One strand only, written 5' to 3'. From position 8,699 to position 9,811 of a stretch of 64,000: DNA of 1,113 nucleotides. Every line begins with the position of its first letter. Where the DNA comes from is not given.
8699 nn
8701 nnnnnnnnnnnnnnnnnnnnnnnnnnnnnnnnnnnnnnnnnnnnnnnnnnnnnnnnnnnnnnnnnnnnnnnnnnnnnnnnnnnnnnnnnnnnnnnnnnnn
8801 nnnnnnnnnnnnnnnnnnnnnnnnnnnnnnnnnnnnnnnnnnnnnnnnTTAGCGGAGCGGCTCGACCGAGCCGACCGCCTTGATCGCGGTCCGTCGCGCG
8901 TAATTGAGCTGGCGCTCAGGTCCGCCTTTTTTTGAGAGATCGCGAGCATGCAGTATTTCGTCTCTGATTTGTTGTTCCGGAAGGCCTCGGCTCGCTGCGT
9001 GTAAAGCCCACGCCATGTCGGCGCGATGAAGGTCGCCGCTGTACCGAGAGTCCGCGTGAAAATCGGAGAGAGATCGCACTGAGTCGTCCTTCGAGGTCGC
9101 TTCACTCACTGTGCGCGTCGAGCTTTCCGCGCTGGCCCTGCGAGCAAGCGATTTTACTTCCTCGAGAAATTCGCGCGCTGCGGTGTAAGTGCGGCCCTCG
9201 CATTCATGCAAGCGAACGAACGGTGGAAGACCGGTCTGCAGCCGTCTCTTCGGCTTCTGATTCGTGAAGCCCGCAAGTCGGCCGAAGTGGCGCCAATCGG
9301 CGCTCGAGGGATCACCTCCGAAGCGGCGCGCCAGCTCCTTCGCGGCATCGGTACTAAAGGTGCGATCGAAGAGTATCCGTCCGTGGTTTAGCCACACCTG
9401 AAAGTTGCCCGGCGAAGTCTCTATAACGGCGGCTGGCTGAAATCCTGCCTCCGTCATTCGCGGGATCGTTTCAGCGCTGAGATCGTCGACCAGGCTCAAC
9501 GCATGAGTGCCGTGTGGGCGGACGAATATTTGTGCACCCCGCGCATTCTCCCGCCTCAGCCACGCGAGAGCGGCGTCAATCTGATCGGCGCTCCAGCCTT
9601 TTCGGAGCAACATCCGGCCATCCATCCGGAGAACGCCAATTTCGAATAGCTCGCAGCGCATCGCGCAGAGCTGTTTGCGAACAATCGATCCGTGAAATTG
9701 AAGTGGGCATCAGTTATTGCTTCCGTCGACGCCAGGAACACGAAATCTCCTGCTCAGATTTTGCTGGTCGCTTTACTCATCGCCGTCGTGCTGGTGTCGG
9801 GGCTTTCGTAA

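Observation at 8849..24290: Degraded integrated conjugative element: IncQ-type RepB' primase plus a complete P-type Trb/Tra T4SS gene set in non-canonical order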

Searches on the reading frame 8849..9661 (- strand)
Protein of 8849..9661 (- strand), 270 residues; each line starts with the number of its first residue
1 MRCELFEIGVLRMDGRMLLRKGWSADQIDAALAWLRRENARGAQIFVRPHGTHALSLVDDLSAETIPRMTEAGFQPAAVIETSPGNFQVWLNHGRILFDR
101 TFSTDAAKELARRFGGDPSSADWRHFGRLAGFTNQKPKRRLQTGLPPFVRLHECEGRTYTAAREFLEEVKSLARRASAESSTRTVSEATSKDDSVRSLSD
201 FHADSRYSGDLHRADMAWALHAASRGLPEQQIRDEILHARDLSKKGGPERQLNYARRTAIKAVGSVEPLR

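Call 6: search_protein_families(library=pfam, proteins=[window:8849-9661:-], max_evalue=0.01)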
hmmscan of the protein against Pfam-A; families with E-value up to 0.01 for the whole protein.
window:8849-9661:- (270 aa): 3 families
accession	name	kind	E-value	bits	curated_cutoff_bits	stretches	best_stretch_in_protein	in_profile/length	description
PF16793.10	RepB_primase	-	2.2e-34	119.4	24.3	1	20-172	30-182/186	RepB DNA-primase N-terminal domain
PF22448.1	RepB_primase_C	-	4.8e-08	33.2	26.1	1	210-262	2-54/54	RepB DNA-primase C-terminal helical domain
PF21981.2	RecX_HTH3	-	0.0076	16.8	26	0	16-32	32-48/48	RecX, third three-helix domain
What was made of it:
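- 8849..9710 (-): repB' (RSF1010-type AEP primase with helix-bundle domain). The ORF from the ATG at 9661 is intact. A +1 insertion near 9691 disconnects the 16-aa N-terminal extension used in relatives. PF16793 E=2e-34 and PF22448 E=5e-8 (call 6).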

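Call 10: find_encoding_contigs(protein=window:8849-9661:-, flank=10000, max_places=6)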
Protein window:8849-9661:- (270 aa): no gene with exactly this product is on record in the collection.
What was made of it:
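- Tried and rejected: The window's RepB' is not on record in the contig index (call 10).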

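Call 25: search_protein_families(library=ncbifam, proteins=[window:8849-9661:-], max_evalue=0.001)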
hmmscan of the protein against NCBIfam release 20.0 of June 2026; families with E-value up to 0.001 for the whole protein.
window:8849-9661:- (270 aa): 0 families

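Call 29: search_solved_structures(query=window:8849-9661:-, max_evalue=0.01, show_alignments=1)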
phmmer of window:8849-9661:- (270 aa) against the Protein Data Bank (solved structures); distinct sequences matched with E-value up to 0.01: 2.
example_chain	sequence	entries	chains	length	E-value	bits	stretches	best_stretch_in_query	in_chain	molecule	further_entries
3h20_A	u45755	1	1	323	6.1e-37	130.9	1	1-264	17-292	Replication protein B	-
3h25_A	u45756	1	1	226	2.3e-34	122.4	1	1-176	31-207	Replication protein B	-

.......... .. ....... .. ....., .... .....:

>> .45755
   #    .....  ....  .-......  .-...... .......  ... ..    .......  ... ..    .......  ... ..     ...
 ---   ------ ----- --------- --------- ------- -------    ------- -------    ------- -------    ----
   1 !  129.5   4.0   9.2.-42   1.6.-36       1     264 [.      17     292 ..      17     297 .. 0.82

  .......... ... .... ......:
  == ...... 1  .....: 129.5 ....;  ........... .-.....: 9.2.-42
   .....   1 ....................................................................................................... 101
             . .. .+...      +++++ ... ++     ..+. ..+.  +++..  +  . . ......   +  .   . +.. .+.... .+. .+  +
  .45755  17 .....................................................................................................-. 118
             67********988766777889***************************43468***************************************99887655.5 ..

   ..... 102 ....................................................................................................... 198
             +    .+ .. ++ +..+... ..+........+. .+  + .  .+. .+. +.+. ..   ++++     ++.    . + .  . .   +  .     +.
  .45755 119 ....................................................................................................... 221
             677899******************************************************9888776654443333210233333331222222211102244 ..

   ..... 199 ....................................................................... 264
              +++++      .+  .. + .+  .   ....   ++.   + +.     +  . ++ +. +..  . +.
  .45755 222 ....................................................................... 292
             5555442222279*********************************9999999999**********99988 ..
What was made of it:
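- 8849..9710 (-): PDB 3H20, E=6e-37, with the LVDDLS, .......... and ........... stretches identical or nearly so (call 29).
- On IncQ replicon: Only RepB' is present (calls 6, 29).
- On RepB' family of archaeo-eukaryotic-type primases (PF16793 + PF22448): PDB 3H20 aligns over residues 1-264 with the sequence motifs kept (call 29).
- Closest known: RSF1010. Same: The LVDDLS, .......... and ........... stretches are kept (calls 6, 29).
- RepB' has both domains, and three sequence stretches that I take to be catalytic motifs are kept (call 29).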

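Call 30: search_dna_similar(query=window:8849-9661:-, collection=plasmids, mode=protein, max_rows=25)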
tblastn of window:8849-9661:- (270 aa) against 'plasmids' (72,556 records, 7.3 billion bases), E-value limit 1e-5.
Records with a match: 349; places in all: 364; records where one place covers at least 80% of the query: 188.
Best place of each record, by identity: <60% 349.
By first word of the organism name: Klebsiella 63; Salmonella 52; Aeromonas 47; Escherichia 46; Enterobacter 22; Citrobacter 20; uncultured 15; Pseudomonas 11; Providencia 9; Raoultella 5; and 32 more.
By predicted mobility (MOB-suite, as given by PLSDB): mobilizable 313; conjugative 23; non-mobilizable 13.
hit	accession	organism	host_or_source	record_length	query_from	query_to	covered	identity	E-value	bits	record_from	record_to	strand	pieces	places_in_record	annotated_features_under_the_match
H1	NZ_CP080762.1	Diaphorobacter sp. MNS-0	mixed culture,waste water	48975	1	258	96%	45.6%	7e-68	234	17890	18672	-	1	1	RepB family DNA primase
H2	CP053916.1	Acidovorax sp. YS12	-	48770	1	262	97%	43.0%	1e-62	219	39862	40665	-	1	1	hypothetical protein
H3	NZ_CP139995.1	Comamonas testosteroni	-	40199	1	263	97%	41.9%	2e-59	210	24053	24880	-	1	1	RepB family DNA primase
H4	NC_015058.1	Granulicella tundricola MP5ACTX9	-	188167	5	262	96%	38.9%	3e-45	169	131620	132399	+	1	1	RepB family DNA primase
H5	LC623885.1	uncultured bacterium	-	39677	1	262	97%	36.9%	5e-33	134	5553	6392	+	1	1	repB: putative primase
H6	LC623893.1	uncultured bacterium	-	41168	1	262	97%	36.9%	5e-33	134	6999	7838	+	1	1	repB: putative primase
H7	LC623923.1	uncultured bacterium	-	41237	1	262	97%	36.9%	5e-33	134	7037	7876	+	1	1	repB: putative primase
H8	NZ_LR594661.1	Variovorax sp. PBL-H6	linuron-contaminated soil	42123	1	262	97%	36.9%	9e-33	133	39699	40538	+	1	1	RepB family DNA primase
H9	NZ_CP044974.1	Hydrogenophaga sp. PBL-H3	-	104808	1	262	97%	36.9%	9e-33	133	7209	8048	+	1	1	RepB family DNA primase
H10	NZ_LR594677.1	Variovorax sp. PBS-H4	linuron-contaminated soil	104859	1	262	97%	36.9%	9e-33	133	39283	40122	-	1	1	RepB family DNA primase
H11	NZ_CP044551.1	Hydrogenophaga sp. BPS33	-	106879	1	262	97%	36.9%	9e-33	133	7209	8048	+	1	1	RepB family DNA primase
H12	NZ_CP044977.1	Hydrogenophaga sp. PBL-H3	-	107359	1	262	97%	36.9%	9e-33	133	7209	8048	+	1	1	RepB family DNA primase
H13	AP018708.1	uncultured bacterium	-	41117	1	262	97%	36.9%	1e-32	133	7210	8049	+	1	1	repB: putative primase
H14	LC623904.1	uncultured bacterium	-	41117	1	262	97%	36.9%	1e-32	133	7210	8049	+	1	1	repB: putative primase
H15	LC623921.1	uncultured bacterium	-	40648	1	262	97%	36.9%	1e-32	132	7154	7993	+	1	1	repB: putative primase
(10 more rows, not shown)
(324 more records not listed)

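Call 31: get_annotated_region(hit=H1, flank=12000)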
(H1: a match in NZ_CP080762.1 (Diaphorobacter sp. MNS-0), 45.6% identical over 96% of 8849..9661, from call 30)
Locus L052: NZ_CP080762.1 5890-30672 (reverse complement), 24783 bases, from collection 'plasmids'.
description: Diaphorobacter sp. MNS-0 plasmid unnamed1, complete sequence
organism: Diaphorobacter sp. MNS-0 (NCBI taxid 2866628)
taxonomy: Bacteria; Pseudomonadota; Betaproteobacteria; Burkholderiales; Comamonadaceae; Diaphorobacter; Diaphorobacter sp. MNS-0
host: -; source: mixed culture,waste water; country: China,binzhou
typing (MOB-suite, as given by PLSDB): non-mobilizable
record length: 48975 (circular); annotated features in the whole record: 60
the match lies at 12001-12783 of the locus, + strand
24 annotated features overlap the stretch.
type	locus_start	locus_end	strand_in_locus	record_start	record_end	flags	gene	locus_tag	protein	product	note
CDS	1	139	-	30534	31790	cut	-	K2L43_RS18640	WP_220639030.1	ParB/RepB/Spo0J family partition protein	GO:0007059 - chromosome segregation [Evidence IEA]; GO:0000910 - cytokinesis [Evidence IEA]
CDS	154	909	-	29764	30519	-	-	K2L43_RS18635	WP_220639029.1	ParA family protein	-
CDS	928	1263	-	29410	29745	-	-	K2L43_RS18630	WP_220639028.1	hypothetical protein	-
CDS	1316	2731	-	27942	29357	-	-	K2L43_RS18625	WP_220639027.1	TrbI/VirB10 family protein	-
CDS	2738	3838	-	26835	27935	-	trbG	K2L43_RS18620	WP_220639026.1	P-type conjugative transfer protein TrbG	GO:0009291 - unidirectional conjugation [Evidence IEA]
CDS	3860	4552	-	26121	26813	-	trbF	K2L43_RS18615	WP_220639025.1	conjugal transfer protein TrbF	-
CDS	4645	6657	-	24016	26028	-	trbL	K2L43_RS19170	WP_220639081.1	P-type conjugative transfer protein TrbL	GO:0009291 - unidirectional conjugation [Evidence IEA]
CDS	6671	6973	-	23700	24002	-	-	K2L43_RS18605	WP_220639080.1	hypothetical protein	-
CDS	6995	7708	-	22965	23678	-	trbJ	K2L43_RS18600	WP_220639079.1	P-type conjugative transfer protein TrbJ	GO:0009291 - unidirectional conjugation [Evidence IEA]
CDS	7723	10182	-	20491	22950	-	-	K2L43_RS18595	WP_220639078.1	hypothetical protein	-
CDS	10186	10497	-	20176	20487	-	trbD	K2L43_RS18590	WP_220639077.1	conjugal transfer protein TrbD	-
CDS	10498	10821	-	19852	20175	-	-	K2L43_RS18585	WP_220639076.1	TrbC/VirB2 family protein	-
CDS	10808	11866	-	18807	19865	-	-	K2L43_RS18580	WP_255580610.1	ATPase, T2SS/T4P/T4SS family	-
CDS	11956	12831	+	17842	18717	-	-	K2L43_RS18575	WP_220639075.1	RepB family DNA primase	-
CDS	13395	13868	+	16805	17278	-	-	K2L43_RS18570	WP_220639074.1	hypothetical protein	-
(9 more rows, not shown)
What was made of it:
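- RepB-family primases lie next to Trb/DUF3363 modules in known plasmids (calls 30, 31).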

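Call 32: get_annotated_region(hit=H4, flank=12000)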
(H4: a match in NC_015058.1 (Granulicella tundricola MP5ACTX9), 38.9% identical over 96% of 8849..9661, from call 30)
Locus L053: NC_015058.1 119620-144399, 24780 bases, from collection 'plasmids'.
description: Granulicella tundricola MP5ACTX9 plasmid pACIX903, complete sequence
organism: Granulicella tundricola MP5ACTX9 (NCBI taxid 1198114)
taxonomy: Bacteria; Acidobacteriota; Terriglobia; Terriglobales; Acidobacteriaceae; Granulicella; Granulicella tundricola; Granulicella tundricola MP5ACTX9
host: -; source: -; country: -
typing (MOB-suite, as given by PLSDB): conjugative; relaxase MOBF; mating-pair formation MPF_T
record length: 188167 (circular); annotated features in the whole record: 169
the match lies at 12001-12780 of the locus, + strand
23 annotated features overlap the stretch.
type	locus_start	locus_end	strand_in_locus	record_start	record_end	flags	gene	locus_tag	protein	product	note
CDS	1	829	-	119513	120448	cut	-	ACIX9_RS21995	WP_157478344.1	zinc-binding alcohol dehydrogenase family protein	GO:0006113 - fermentation [Evidence IEA]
CDS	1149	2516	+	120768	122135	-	-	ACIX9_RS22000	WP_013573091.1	NAD-dependent succinate-semialdehyde dehydrogenase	-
CDS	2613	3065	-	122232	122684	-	-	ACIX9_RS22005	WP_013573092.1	STAS/SEC14 domain-containing protein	-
CDS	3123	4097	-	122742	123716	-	-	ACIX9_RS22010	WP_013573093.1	2-hydroxyacid dehydrogenase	-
CDS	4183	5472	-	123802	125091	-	-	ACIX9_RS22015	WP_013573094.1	outer membrane beta-barrel protein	-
CDS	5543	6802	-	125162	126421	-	-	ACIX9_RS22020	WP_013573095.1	MFS transporter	GO:0055085 - transmembrane transport [Evidence IEA]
CDS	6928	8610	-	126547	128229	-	-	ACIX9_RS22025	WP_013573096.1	thiamine pyrophosphate-binding protein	-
CDS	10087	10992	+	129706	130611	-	-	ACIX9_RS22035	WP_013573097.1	ArdC family protein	-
CDS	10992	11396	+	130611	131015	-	-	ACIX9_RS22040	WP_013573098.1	hypothetical protein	-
CDS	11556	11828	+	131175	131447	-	-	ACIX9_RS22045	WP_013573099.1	hypothetical protein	-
CDS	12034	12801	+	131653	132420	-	-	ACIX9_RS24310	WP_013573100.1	RepB family DNA primase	-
CDS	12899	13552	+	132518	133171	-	-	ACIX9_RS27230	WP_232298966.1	single-stranded DNA-binding protein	-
CDS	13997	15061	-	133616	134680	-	-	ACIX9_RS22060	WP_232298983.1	PDDEXK nuclease domain-containing protein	-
CDS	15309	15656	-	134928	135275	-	-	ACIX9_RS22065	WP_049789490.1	tyrosine-type recombinase/integrase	GO:0015074 - DNA integration [Evidence IEA]; GO:0006310 - DNA recombination [Evidence IEA]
CDS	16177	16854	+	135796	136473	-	-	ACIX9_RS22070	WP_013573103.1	ParA family protein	-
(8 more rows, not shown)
